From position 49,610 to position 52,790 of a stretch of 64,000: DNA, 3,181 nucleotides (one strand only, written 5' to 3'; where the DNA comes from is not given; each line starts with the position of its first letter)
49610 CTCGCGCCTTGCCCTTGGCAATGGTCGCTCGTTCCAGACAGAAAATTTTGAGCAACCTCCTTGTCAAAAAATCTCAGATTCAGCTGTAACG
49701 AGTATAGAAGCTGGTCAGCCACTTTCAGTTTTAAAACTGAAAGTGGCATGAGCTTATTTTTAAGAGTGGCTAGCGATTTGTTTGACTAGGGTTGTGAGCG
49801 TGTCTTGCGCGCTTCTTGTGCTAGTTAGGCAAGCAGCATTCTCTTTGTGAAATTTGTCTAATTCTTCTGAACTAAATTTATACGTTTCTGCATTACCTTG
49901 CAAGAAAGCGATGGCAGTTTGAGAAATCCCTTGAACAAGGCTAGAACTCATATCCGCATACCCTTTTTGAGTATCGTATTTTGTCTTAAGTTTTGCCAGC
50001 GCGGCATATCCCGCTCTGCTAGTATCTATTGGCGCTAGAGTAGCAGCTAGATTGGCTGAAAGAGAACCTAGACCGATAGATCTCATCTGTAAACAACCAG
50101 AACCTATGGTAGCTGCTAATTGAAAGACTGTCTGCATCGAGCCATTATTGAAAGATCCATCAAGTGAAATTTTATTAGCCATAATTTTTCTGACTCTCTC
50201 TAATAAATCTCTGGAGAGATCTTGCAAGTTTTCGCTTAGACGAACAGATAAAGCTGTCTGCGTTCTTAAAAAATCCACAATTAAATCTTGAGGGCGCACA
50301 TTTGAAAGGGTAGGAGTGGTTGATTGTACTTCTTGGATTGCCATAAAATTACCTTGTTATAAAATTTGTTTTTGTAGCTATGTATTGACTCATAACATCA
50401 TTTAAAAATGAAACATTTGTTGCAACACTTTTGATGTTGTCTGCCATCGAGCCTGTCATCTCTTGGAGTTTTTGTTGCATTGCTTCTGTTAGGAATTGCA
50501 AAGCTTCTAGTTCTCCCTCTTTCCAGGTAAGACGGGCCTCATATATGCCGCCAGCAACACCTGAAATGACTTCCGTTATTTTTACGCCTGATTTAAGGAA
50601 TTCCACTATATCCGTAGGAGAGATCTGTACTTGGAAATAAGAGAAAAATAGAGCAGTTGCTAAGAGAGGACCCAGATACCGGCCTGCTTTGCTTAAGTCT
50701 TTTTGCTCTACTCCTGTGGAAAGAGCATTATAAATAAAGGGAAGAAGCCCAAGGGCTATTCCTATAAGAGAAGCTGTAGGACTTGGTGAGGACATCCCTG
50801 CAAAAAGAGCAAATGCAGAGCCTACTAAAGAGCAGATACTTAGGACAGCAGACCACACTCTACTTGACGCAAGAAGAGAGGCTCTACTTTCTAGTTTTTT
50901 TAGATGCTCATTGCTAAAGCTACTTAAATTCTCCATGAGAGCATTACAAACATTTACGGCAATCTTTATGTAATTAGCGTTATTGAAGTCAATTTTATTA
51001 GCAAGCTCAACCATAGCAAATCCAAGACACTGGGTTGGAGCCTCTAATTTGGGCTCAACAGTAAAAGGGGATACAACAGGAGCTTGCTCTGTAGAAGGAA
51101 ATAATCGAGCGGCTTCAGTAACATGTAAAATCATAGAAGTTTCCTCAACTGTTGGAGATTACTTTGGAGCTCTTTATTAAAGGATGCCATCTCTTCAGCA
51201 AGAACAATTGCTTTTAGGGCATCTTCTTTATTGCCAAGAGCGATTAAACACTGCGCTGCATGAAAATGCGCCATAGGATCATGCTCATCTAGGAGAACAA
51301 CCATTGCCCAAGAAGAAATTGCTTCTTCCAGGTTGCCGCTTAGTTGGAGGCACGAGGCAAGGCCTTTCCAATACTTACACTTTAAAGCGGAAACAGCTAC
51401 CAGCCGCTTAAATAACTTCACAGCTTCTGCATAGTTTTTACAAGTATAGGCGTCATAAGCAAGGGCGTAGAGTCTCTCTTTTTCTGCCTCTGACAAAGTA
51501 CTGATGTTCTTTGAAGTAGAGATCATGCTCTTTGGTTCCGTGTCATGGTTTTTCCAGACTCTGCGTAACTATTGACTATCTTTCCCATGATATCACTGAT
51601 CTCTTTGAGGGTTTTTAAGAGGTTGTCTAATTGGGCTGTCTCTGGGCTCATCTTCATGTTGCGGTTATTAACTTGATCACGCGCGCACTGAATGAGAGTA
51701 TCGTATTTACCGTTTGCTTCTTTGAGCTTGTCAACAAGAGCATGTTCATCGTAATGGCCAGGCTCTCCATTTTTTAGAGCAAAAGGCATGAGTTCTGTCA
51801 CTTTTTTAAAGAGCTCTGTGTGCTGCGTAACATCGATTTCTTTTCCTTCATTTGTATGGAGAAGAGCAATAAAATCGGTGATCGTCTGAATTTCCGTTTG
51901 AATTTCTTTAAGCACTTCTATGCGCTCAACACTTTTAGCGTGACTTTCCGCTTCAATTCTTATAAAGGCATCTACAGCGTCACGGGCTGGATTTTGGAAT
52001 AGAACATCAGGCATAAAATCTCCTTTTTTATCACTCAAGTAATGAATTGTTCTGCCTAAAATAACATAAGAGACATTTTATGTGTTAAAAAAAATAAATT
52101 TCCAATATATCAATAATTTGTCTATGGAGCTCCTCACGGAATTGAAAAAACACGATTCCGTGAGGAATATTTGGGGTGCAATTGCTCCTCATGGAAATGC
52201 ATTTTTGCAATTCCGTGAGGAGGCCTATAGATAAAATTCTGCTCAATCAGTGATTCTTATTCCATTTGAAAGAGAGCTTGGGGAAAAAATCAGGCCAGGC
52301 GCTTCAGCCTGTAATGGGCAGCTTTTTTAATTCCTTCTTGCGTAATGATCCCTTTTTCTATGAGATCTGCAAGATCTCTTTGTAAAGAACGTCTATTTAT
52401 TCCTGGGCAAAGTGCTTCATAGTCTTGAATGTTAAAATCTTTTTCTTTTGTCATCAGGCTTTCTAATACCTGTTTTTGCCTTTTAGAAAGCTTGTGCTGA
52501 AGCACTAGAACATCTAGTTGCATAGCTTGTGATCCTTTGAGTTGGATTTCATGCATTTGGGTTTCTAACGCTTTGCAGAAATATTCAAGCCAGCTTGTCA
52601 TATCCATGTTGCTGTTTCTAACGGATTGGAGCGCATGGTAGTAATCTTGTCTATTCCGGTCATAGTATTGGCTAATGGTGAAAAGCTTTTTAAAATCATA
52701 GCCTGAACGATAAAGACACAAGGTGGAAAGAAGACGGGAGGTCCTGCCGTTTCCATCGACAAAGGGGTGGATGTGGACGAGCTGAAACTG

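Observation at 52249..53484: Fic gene with its own operator array is inserted at the tamB terminus, flanked by 33-nt repeats duplicating the tamB tail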

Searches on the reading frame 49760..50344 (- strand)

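Call 4: search_protein_families(library=pfam, proteins=[window:49760-50344:-], max_evalue=0.01)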
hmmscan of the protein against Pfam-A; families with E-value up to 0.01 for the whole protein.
window:49760-50344:- (194 aa): 1 family
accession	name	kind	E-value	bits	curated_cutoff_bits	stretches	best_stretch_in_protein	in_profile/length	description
PF03748.19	FliL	-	0.0078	17.2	24.6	0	17-58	44-85/103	Flagellar basal body-associated protein FliL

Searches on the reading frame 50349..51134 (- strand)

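Call 4: search_protein_families(library=pfam, proteins=[window:50349-51134:-], max_evalue=0.01)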
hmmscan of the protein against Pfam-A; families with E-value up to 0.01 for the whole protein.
window:50349-51134:- (261 aa): 1 family
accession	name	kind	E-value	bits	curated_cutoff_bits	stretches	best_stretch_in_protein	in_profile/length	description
PF10754.15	DUF2569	-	0.0024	18.7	26.5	1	55-168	19-133/143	Protein of unknown function (DUF2569)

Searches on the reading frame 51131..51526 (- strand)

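Call 4: search_protein_families(library=pfam, proteins=[window:51131-51526:-], max_evalue=0.01)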
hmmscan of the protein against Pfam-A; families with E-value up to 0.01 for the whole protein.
window:51131-51526:- (131 aa): 12 families
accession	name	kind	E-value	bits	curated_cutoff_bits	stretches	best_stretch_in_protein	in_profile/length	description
PF07719.23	TPR_2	-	5.3e-11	42.2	27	0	19-44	4-29/34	Tetratricopeptide repeat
PF12895.13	ANAPC3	-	2.2e-08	34.7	27.2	2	56-107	29-79/82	Anaphase-promoting complex, cyclosome, subunit 3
PF13432.12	TPR_16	-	7.2e-08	33.2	32.7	1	20-73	1-53/65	Tetratricopeptide repeat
PF07720.18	TPR_3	-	7.7e-08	32.7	20.7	1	17-40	2-25/34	Tetratricopeptide repeat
PF00515.34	TPR_1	-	5.1e-07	29.7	27.8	0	51-81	2-32/34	Tetratricopeptide repeat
PF14559.12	TPR_19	-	2.9e-06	27.9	25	0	80-107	21-48/68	Tetratricopeptide repeat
PF13174.12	TPR_6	-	3.1e-05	24.8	26.3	0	86-106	2-22/33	Tetratricopeptide repeat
PF13424.12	TPR_12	-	0.00021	21.8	30.1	0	20-70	6-65/77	Tetratricopeptide repeat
PF13428.12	TPR_14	-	0.00027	21.7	23.5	0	19-44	4-29/44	Tetratricopeptide repeat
PF23914.1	TPR_CcmH_CycH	-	0.0014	19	42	0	53-117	53-117/158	Cytochrome c-type biogenesis protein H TPR domain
PF13181.12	TPR_8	-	0.0043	17.6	25.7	0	86-114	3-31/34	Tetratricopeptide repeat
PF13176.12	TPR_7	-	0.0053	17.2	27.9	0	23-44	8-27/36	Tetratricopeptide repeat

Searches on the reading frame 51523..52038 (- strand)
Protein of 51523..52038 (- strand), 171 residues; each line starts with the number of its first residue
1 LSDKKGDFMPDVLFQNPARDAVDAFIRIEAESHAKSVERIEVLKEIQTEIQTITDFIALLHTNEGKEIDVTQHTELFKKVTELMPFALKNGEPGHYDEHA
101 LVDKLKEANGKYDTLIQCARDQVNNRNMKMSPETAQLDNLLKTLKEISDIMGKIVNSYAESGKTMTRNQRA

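Call 4: search_protein_families(library=pfam, proteins=[window:51523-52038:-], max_evalue=0.01)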
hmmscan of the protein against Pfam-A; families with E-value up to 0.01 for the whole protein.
window:51523-52038:- (171 aa): 2 families
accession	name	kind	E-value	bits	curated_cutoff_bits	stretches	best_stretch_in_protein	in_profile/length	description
PF08427.15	ARMH3_C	-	0.0011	19.2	27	1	51-164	58-177/231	Armadillo-like helical domain-containing protein 3, C-terminal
PF06746.16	DUF1216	-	0.0084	16.6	21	1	97-166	19-91/134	Protein of unknown function (DUF1216)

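Call 24: find_encoding_contigs(protein=window:51523-52038:-, flank=4000, max_places=10)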
Protein window:51523-52038:- (171 aa): no gene with exactly this product is on record in the collection.

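Call 25: find_encoding_contigs(protein=window:51523-52014:-, flank=4000, max_places=10)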
Protein window:51523-52014:- (163 aa): 4 contigs read that carry it; 2 places shown.
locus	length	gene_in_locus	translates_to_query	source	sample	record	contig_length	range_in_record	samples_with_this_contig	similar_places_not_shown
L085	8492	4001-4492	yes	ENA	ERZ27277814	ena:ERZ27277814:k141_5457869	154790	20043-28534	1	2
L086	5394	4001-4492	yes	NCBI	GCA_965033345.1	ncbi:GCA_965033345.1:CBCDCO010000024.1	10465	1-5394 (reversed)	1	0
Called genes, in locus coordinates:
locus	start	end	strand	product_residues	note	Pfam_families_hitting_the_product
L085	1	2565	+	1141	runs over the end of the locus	PF05170:AsmA (faint), PF04357:TamB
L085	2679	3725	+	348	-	PF13784:Fic_N (faint), PF02661:Fic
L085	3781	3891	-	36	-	-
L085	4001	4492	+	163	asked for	-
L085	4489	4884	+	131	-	PF00515:TPR_1 (faint), PF07719:TPR_2 (faint), PF07720:TPR_3 (faint), PF13432:TPR_16 (faint), PF14559:TPR_19 (faint), PF12895:ANAPC3 (weak)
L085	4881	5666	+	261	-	-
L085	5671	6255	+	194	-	-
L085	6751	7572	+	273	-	PF02405:MlaE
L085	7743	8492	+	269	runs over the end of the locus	PF00005:ABC_tran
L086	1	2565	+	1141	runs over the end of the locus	PF05170:AsmA (faint), PF04357:TamB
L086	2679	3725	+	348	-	PF13784:Fic_N (faint), PF02661:Fic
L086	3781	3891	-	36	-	-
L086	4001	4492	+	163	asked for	-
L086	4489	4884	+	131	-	PF00515:TPR_1 (faint), PF07719:TPR_2 (faint), PF07720:TPR_3 (faint), PF13432:TPR_16 (faint), PF14559:TPR_19 (faint), PF12895:ANAPC3 (weak)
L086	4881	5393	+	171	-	?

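Call 27: find_homologous_proteins(query=window:51523-52014:-, max_evalue=1e-10)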
Query window:51523-52014:- (163 aa): 10 proteins with E <= 1e-10 among 308 candidates.
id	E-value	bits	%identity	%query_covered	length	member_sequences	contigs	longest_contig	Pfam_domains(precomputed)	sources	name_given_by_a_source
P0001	2.1e-98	344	98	100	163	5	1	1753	-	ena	-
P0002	1.0e-82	293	84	99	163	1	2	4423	-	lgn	-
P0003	1.6e-79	283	80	99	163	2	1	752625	-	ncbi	ncbi:MAG: hypothetical protein LVR00_01190 [Rhabdochlamydiaceae bacterium]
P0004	9.0e-79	280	81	99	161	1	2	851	-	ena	-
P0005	5.3e-78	278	81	95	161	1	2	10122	-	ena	-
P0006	1.6e-77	276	75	99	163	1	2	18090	-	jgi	jgi:hypothetical protein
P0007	2.8e-75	269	78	99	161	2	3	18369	-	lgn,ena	-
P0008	2.8e-72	259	73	98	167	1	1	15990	-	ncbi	-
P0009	5.0e-70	252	71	99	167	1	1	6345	-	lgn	-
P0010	3.6e-69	249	70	100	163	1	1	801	-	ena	-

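Call 28: find_encoding_contigs(protein=P0001, flank=5000, max_places=6)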
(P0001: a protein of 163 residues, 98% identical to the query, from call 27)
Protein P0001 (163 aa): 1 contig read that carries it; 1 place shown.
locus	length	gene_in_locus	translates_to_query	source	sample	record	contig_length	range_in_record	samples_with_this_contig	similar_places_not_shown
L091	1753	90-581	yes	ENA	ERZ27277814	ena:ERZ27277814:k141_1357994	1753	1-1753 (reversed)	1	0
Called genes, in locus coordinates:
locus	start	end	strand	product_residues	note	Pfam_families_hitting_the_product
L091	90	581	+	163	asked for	-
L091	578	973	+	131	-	PF00515:TPR_1 (faint), PF07719:TPR_2 (faint), PF07720:TPR_3 (faint), PF13432:TPR_16 (faint), PF14559:TPR_19 (faint), PF12895:ANAPC3 (weak)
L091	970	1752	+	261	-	?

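Call 29: find_encoding_contigs(protein=P0002, flank=5000, max_places=6)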
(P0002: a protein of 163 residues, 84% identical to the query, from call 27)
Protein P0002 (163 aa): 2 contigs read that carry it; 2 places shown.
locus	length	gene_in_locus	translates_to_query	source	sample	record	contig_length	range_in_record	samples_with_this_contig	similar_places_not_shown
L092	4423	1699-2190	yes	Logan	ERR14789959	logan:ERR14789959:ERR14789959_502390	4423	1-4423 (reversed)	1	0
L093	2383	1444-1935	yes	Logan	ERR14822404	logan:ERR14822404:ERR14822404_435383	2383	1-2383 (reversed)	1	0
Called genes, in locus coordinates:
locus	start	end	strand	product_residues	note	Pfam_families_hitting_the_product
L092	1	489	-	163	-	?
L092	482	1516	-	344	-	PF14487:DarT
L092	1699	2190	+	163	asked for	-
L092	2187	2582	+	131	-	PF07719:TPR_2 (faint), PF14559:TPR_19 (faint), PF12895:ANAPC3 (weak)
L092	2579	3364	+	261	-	-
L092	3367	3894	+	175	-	-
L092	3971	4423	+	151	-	?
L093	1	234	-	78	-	?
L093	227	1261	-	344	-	PF14487:DarT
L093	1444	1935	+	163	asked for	-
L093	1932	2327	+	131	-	PF07719:TPR_2 (faint), PF14559:TPR_19 (faint), PF12895:ANAPC3 (weak)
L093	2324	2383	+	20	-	?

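Call 30: find_encoding_contigs(protein=P0005, flank=5000, max_places=6)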
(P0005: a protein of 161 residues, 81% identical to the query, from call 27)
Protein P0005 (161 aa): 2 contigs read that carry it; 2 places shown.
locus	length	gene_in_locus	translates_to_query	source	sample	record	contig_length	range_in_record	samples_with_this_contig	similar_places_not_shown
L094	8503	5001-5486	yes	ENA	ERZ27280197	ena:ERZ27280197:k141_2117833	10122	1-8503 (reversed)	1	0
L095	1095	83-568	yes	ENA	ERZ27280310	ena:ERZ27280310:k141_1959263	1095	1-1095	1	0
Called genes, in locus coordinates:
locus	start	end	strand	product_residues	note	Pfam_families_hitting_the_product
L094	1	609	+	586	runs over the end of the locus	PF07244:POTRA (faint), PF01103:Omp85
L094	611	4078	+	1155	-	PF04357:TamB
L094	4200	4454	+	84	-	PF02604:PhdYeFM_antitox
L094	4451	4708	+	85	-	PF05016:ParE_toxin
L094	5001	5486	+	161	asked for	-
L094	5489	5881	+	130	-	PF07719:TPR_2 (faint), PF12895:ANAPC3 (weak)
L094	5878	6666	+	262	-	-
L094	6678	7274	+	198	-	-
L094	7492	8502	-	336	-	?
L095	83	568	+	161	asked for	-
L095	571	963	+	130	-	PF07719:TPR_2 (faint), PF12895:ANAPC3 (weak)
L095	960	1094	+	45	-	?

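Call 47: find_encoding_contigs(protein=P0007, flank=5000, max_places=4)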
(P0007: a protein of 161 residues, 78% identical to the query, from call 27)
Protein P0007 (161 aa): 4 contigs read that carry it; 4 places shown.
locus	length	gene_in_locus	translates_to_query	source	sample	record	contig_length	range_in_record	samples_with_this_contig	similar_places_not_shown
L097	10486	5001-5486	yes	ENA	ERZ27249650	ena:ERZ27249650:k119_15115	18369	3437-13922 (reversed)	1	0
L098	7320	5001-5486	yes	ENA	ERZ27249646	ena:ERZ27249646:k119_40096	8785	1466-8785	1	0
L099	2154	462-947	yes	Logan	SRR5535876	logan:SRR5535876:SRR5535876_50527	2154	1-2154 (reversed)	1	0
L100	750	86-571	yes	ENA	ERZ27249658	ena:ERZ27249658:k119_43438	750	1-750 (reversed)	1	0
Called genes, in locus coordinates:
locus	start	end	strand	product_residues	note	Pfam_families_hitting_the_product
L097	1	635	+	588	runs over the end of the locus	PF07244:POTRA (faint), PF01103:Omp85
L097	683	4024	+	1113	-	PF04357:TamB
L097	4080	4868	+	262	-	-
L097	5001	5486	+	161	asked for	-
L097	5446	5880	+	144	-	PF07719:TPR_2 (faint), PF07720:TPR_3 (faint), PF13432:TPR_16 (faint), PF12895:ANAPC3 (weak)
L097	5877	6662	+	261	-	-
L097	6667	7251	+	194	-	-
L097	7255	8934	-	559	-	PF09820:AAA-ATPase_like, PF08011:PDDEXK_9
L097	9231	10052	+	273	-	PF02405:MlaE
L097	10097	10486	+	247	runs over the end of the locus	PF00005:ABC_tran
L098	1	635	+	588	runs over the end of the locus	PF07244:POTRA (faint), PF01103:Omp85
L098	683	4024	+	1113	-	PF04357:TamB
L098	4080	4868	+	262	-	-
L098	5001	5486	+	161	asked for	-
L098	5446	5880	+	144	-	PF07719:TPR_2 (faint), PF07720:TPR_3 (faint), PF13432:TPR_16 (faint), PF12895:ANAPC3 (weak)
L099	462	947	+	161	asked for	-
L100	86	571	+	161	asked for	-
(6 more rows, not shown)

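Call 48: find_encoding_contigs(protein=P0006, flank=5000, max_places=4)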
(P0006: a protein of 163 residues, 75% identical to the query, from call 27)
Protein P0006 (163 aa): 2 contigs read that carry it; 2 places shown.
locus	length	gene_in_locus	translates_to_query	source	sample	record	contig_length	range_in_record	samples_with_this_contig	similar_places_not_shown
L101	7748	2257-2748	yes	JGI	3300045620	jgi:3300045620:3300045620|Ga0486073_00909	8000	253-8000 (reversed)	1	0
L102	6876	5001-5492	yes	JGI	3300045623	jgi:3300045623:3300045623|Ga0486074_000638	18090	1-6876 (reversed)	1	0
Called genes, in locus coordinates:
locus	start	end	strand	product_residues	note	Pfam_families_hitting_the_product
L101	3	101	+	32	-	?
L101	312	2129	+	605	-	-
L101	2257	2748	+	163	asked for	-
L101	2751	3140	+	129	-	PF00515:TPR_1 (faint), PF07719:TPR_2 (faint), PF07720:TPR_3 (faint), PF12895:ANAPC3 (faint)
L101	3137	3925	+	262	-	-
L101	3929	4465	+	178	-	-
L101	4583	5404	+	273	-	PF02405:MlaE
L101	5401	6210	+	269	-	PF00005:ABC_tran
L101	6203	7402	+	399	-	PF02470:MlaD, PF20669:Exo70_N (faint), PF28544:Helical_needle (weak)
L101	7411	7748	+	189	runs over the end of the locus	PF02622:DUF179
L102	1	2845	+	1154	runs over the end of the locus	PF04357:TamB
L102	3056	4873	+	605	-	-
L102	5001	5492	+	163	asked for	-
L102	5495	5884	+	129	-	PF00515:TPR_1 (faint), PF07719:TPR_2 (faint), PF07720:TPR_3 (faint), PF12895:ANAPC3 (faint)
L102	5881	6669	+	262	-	-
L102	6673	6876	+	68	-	?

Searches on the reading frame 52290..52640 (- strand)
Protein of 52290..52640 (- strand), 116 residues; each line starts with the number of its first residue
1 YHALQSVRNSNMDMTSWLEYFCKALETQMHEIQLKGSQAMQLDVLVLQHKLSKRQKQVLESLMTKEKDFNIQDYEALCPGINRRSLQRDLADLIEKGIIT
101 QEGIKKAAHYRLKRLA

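Call 55: search_solved_structures(query=window:52290-52640:-, max_evalue=10, show_alignments=3)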
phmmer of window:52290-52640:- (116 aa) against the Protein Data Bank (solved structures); distinct sequences matched with E-value up to 10: 8.
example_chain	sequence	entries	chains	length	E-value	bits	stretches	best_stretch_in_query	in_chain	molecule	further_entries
8uqu_A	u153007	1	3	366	0.041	17.6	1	11-109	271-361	Fido domain-containing protein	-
3df8_A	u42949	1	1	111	0.19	15.4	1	49-102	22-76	possible HxlR family transcriptional factor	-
4gpm_A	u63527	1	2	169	0.3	14.8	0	47-96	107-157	Engineered Protein OR264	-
1jih_A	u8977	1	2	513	1.4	12.6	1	9-81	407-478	DNA Polymerase ETA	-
5vtp_A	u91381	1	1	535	1.5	12.5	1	9-81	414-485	DNA polymerase eta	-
2wtf_A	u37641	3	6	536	1.5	12.5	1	9-81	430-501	DNA POLYMERASE ETA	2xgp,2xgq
3mfh_A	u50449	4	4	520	1.6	12.5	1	9-81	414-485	DNA polymerase eta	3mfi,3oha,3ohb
2r8j_A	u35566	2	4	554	1.6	12.4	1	9-81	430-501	DNA polymerase eta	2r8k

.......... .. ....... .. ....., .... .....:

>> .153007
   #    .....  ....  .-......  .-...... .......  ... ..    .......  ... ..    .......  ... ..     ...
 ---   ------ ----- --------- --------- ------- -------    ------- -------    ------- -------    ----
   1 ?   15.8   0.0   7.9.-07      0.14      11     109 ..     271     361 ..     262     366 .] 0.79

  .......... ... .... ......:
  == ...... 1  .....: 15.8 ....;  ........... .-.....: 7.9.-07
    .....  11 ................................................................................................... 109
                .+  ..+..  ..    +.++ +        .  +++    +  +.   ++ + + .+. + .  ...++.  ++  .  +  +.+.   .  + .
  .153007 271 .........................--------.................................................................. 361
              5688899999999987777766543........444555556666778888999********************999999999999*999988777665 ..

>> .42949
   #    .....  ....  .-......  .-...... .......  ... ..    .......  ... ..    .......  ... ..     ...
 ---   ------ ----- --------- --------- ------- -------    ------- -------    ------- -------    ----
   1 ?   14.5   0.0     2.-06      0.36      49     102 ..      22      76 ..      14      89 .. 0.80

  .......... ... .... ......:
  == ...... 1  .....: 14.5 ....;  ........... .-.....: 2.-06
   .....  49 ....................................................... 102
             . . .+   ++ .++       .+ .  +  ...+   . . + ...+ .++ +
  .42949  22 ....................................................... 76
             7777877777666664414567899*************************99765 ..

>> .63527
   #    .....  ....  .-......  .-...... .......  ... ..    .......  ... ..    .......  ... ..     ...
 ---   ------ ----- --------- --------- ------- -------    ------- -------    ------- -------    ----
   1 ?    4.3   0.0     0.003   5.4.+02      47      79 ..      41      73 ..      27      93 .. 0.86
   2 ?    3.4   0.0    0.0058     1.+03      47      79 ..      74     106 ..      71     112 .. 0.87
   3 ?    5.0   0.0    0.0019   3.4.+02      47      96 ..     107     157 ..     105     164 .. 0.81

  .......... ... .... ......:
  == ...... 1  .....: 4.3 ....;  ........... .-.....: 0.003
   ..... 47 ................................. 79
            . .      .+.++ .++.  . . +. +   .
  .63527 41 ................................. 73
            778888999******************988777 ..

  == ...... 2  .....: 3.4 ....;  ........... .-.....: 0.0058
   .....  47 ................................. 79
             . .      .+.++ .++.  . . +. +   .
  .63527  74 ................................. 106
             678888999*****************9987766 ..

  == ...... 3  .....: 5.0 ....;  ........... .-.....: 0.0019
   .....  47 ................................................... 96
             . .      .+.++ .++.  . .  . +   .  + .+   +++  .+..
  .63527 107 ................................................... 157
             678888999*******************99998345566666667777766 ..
